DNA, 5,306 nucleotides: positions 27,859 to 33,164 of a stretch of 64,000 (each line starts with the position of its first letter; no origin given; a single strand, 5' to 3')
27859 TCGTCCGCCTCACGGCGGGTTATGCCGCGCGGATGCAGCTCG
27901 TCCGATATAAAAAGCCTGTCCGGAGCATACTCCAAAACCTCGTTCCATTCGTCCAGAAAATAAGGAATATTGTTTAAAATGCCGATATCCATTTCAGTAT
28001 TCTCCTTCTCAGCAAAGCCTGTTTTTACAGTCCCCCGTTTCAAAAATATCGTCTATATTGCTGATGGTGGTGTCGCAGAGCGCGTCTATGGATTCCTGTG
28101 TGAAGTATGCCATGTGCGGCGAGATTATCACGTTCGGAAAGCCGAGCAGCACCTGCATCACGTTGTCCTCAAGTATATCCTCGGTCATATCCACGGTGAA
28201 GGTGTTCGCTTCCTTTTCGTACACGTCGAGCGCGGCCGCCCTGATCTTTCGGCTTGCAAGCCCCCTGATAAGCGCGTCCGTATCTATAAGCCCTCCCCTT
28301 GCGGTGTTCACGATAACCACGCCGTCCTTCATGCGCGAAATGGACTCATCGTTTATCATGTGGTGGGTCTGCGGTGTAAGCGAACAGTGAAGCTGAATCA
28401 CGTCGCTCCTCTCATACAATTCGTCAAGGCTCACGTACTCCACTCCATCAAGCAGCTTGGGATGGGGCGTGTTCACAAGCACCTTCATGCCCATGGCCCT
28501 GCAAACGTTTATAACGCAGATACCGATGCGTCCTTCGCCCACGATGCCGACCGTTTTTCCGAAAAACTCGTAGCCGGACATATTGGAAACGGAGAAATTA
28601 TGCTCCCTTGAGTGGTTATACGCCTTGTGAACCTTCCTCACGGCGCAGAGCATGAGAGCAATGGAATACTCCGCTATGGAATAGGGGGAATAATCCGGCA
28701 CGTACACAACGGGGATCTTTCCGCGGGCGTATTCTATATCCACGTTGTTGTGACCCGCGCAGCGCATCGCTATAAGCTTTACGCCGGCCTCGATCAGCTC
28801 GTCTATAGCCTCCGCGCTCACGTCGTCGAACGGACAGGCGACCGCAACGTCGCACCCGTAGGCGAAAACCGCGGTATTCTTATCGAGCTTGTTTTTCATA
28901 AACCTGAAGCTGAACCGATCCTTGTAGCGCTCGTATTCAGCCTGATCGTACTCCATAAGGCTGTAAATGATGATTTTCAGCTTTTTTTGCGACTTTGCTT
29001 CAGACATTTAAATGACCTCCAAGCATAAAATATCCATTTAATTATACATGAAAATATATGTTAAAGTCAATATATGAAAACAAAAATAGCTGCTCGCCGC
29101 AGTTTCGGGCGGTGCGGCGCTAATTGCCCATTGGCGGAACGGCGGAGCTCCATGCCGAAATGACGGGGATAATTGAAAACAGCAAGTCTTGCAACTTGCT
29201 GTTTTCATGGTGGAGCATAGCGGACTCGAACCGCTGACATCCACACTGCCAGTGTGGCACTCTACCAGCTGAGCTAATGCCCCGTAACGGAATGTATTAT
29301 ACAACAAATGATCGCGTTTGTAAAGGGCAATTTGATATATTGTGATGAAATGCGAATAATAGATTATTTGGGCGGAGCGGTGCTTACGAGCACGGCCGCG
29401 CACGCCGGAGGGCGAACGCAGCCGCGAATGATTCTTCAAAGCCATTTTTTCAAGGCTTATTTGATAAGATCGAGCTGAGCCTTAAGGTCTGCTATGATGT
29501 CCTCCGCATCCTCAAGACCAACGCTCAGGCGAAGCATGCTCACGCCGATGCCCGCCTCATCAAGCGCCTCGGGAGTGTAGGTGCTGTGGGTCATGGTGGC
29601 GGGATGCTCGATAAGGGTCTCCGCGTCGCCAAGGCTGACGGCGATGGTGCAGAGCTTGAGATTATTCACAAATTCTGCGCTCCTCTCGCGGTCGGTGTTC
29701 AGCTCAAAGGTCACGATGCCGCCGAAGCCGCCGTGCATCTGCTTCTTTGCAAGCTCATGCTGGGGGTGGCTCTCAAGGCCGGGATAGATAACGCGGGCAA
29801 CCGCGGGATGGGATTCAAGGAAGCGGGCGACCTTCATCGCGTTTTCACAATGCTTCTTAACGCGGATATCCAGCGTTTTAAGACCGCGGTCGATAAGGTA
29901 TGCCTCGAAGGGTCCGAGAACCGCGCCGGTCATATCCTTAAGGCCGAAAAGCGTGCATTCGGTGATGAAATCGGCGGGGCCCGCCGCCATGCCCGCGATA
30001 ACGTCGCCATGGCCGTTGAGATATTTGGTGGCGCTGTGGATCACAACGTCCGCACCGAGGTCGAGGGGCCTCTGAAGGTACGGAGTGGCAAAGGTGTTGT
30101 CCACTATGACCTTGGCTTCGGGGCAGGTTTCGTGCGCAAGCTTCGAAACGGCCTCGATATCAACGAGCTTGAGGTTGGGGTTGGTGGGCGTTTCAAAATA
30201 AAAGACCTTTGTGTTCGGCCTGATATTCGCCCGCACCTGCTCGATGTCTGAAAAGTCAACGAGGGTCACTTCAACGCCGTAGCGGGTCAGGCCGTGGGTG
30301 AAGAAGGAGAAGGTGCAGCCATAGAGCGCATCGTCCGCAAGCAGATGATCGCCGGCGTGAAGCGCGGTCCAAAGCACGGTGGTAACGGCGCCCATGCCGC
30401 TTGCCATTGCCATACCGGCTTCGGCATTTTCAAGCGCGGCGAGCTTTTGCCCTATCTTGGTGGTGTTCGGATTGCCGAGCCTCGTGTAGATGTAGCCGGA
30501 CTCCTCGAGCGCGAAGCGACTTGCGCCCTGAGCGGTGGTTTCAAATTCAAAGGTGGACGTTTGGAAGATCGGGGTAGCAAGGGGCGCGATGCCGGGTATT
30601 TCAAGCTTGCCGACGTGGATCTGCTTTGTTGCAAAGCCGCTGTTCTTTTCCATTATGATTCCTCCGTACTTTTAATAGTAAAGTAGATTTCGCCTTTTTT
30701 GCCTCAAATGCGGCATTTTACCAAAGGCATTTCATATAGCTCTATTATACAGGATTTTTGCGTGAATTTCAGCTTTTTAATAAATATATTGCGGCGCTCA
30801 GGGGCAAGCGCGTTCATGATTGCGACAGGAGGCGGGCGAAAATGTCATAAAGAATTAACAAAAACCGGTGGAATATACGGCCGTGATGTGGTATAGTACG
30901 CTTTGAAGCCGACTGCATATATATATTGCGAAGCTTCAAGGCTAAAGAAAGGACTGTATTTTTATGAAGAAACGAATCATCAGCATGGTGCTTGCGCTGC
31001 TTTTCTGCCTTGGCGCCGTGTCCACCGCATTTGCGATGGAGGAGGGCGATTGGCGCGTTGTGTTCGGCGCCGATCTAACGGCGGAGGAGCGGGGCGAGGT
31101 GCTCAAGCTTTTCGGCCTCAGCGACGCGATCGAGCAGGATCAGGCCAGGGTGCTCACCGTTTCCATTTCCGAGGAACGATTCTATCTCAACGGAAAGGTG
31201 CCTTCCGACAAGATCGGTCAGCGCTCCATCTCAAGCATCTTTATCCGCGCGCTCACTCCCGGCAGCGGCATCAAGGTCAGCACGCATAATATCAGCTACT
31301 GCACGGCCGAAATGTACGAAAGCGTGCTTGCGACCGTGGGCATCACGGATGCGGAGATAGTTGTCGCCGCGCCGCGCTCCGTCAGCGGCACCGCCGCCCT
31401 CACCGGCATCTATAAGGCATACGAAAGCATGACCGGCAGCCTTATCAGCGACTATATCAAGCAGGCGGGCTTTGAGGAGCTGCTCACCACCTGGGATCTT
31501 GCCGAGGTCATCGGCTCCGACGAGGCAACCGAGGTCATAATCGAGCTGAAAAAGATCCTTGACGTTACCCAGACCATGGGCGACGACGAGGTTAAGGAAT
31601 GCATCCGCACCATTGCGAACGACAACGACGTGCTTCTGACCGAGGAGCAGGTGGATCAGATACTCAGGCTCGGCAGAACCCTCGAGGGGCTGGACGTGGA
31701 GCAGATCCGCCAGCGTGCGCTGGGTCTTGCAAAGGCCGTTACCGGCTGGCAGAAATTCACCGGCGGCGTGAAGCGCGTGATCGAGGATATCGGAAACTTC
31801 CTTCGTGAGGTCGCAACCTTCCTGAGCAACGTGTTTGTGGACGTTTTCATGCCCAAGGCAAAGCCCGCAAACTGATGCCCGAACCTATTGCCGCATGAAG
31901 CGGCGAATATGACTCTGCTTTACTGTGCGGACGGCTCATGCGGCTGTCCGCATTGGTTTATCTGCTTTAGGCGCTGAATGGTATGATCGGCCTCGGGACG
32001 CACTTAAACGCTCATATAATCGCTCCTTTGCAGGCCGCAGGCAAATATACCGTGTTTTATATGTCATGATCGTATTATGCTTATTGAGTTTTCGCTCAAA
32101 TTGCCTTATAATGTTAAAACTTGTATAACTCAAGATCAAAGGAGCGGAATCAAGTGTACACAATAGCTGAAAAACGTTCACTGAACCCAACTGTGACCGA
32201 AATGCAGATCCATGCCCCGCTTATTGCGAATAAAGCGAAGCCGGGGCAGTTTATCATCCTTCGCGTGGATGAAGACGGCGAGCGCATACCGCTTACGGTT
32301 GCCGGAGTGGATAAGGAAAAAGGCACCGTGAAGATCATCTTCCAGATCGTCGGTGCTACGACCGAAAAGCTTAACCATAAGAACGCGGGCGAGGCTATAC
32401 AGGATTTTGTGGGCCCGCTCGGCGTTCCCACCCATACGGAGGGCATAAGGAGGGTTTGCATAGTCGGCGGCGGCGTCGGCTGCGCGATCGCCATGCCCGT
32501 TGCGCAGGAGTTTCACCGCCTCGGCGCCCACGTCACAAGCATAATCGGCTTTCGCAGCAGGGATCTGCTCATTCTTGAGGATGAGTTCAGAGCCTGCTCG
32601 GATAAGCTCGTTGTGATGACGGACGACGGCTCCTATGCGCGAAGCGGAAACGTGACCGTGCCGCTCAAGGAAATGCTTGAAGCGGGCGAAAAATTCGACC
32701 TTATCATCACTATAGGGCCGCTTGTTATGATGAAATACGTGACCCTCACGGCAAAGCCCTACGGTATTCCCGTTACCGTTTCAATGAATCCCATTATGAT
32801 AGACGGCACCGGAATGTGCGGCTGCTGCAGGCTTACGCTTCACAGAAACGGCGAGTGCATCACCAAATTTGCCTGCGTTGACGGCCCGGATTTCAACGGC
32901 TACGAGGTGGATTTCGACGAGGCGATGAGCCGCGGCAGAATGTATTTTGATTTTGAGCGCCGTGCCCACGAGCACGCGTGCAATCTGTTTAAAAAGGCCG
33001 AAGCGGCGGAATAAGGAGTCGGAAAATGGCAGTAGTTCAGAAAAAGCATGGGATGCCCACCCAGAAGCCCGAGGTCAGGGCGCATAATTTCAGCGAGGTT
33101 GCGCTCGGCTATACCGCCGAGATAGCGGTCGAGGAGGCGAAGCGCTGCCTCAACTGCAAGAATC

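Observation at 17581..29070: Glycan locus couples a dTDP-amino-dideoxyhexose pathway to a free-standing A-T-C NRPS-like enzyme and a D-2-hydroxyacid dehydrogenase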

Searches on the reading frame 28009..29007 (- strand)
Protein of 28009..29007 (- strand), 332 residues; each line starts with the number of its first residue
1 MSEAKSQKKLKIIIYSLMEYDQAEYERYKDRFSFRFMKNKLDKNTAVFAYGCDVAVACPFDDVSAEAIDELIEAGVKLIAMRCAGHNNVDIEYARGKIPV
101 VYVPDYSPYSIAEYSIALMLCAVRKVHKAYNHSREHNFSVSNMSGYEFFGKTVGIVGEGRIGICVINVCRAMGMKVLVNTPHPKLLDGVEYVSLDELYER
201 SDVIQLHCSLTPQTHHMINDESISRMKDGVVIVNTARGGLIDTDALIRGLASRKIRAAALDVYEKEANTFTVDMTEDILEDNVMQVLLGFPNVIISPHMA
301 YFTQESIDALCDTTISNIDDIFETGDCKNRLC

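Call 3: search_protein_families(library=pfam, proteins=[window:28009-29007:-])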
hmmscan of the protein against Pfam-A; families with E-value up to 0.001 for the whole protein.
window:28009-29007:- (332 aa): 2 families
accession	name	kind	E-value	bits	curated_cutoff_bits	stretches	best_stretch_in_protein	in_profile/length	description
PF02826.25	2-Hacid_dh_C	-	1.4e-53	181.3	25.1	1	116-300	1-178/178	D-isomer specific 2-hydroxyacid dehydrogenase, NAD binding domain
PF00389.36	2-Hacid_dh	-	3.6e-21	75.7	24.6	1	20-330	7-132/134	D-isomer specific 2-hydroxyacid dehydrogenase, catalytic domain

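Call 11: search_protein_families(library=ncbifam, proteins=[window:28009-29007:-], max_evalue=0.001)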
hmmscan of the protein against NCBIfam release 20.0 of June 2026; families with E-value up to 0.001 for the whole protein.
window:28009-29007:- (332 aa): 23 families
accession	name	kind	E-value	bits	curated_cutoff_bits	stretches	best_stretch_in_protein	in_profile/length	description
NF000492.1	vanH_gen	exception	4e-66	223.2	540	1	37-318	28-307/312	D-lactate dehydrogenase VanH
NF000128.1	vanH-Sc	exception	5.8e-58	196.6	650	1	42-322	53-328/337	D-lactate dehydrogenase VanH-Sc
NF000112.1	vanH-Amyco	exception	2.4e-55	188.2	625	1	65-317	85-335/348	VanH-AOV family D-lactate dehydrogenase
NF000371.1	vanH_Agroup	exception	2.8e-54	184.5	700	1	61-320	57-314/322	VanH-A/VanH-Pt family D-lactate dehydrogenase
TIGR01327.1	PGDH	equivalog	8.4e-54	183.2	454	1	71-324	56-303/525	phosphoglycerate dehydrogenase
NF000004.1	vanH-D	exception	9.6e-51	172.8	550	1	36-318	33-313/323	D-lactate dehydrogenase VanH-D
NF006374.0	PRK08605.1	subfamily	1.9e-50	171.8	356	1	11-330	3-330/332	D-lactate dehydrogenase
NF000151.1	vanH-Ac1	exception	7e-49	167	750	1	63-319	90-345/351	D-lactate dehydrogenase VanH-Ac1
NF009127.0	PRK12480.1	equivalog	1.5e-48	165.5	579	1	31-331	25-329/330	D-lactate dehydrogenase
NF005069.0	PRK06487.1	equivalog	2.8e-43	148.2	448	1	75-323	69-312/320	2-hydroxyacid dehydrogenase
NF009714.1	PRK13243.1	equivalog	7.8e-43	147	455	1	71-318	61-309/332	glyoxylate reductase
NF005387.0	PRK06932.1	equivalog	1.7e-41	142.3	492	1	76-324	66-312/314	2-hydroxyacid dehydrogenase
NF008759.0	PRK11790.1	equivalog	3.6e-41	141.2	404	1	70-326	69-321/410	phosphoglycerate dehydrogenase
NF006263.0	PRK08410.1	equivalog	2.3e-38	132.3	389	1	75-323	63-308/311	D-2-hydroxyacid dehydrogenase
NF005750.0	PRK07574.1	equivalog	1.3e-32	113.3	329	1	75-263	114-311/386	NAD-dependent formate dehydrogenase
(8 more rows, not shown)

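Call 44: search_solved_structures(query=window:28009-29007:-, max_evalue=1e-20)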
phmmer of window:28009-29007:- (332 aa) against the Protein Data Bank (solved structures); distinct sequences matched with E-value up to 1e-20: 90 (the best 60 are shown).
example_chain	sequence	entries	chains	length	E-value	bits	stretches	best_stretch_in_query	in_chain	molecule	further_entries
5z21_A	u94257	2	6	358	1e-85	290.9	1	7-324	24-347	D-lactate dehydrogenase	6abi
3wx0_A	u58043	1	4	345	2.7e-79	269.7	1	8-331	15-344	D-isomer specific 2-hydroxyacid dehydrogenase NAD-binding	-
5z1z_A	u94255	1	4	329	7.4e-79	268.3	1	10-331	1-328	D-isomer specific 2-hydroxyacid dehydrogenase NAD-binding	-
4cuj_A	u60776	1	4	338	1.2e-77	264.4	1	10-331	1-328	D-LACTATE DEHYDROGENASE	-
4cuk_A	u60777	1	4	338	1.2e-77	264.4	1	10-331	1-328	D-LACTATE DEHYDROGENASE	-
5z20_A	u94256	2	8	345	3.4e-74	253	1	9-330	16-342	D-lactate dehydrogenase (Fermentative)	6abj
4zgs_A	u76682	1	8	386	8.3e-68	232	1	33-321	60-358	Putative D-lactate dehydrogenase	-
7wn9_A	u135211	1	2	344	9.5e-65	222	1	11-321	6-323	Putative D-lactate dehydrogenase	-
8grv_A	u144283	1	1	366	1e-64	221.9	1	11-321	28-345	Putative D-lactate dehydrogenase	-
8i5z_A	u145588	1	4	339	2.1e-62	214.3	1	6-319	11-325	D-isomer specific 2-hydroxyacid dehydrogenase NAD-binding protein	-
3kb6_A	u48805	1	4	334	5.3e-49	170.2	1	60-327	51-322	D-lactate dehydrogenase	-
4xkj_A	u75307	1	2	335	3e-46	161.2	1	10-331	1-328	D-lactate dehydrogenase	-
2dld_A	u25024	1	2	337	3.3e-46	161.1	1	33-309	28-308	D-LACTATE DEHYDROGENASE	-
1xdw_A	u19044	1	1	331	3.9e-46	160.8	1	11-331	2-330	NAD+-dependent (R)-2-Hydroxyglutarate Dehydrogenase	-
1j49_A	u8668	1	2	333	4.9e-46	160.5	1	11-314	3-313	D-LACTATE DEHYDROGENASE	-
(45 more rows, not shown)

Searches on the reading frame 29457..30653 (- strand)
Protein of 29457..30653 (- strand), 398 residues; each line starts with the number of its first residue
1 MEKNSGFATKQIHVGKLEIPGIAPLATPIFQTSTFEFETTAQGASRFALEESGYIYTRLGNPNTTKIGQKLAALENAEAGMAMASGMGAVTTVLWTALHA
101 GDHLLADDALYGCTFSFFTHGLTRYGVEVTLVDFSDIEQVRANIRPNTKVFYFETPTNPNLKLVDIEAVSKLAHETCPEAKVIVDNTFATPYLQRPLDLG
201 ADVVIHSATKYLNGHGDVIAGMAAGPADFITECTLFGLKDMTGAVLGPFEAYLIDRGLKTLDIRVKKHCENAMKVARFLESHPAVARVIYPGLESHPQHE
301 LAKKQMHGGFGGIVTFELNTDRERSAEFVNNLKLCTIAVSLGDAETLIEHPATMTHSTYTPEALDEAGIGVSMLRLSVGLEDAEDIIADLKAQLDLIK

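Call 3: search_protein_families(library=pfam, proteins=[window:29457-30653:-])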
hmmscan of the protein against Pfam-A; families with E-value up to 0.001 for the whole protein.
window:29457-30653:- (398 aa): 3 families
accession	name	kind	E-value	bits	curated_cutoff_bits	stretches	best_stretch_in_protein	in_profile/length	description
PF01053.26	Cys_Met_Meta_PP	-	4.1e-143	477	27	1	9-394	2-380/381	Cys/Met metabolism PLP-dependent enzyme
PF06838.17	Met_gamma_lyase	-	1.6e-08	34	24.2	1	50-235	46-248/405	Methionine gamma-lyase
PF00155.27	Aminotran_1_2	-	2.9e-05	23.9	19.7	1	69-190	49-190/361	Aminotransferase class I and II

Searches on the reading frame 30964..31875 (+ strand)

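Call 7: search_protein_families(library=pfam, proteins=[window:30964-31875:+])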
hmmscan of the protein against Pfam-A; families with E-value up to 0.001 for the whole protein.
window:30964-31875:+ (303 aa): 1 family
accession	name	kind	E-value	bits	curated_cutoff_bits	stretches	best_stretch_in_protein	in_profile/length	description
PF06207.16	DUF1002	-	2.3e-61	207.6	26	1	35-245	2-208/220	Protein of unknown function (DUF1002)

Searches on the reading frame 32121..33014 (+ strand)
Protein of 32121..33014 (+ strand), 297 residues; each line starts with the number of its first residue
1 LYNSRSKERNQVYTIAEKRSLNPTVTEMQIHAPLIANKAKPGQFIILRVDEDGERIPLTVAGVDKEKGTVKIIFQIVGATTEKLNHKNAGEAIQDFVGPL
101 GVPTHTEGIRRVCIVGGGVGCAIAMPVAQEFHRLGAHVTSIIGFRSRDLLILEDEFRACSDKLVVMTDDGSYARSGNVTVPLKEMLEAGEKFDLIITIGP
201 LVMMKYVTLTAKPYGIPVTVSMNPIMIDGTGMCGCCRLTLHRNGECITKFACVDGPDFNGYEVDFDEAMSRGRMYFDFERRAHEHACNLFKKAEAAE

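Call 7: search_protein_families(library=pfam, proteins=[window:32121-33014:+])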
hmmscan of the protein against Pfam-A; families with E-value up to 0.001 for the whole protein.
window:32121-33014:+ (297 aa): 1 family
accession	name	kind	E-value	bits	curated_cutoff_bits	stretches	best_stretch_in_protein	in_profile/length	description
PF10418.14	DHODB_Fe-S_bind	-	2.2e-10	40.5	23.9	1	223-264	1-41/41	Iron-sulfur cluster binding domain of dihydroorotate dehydrogenase B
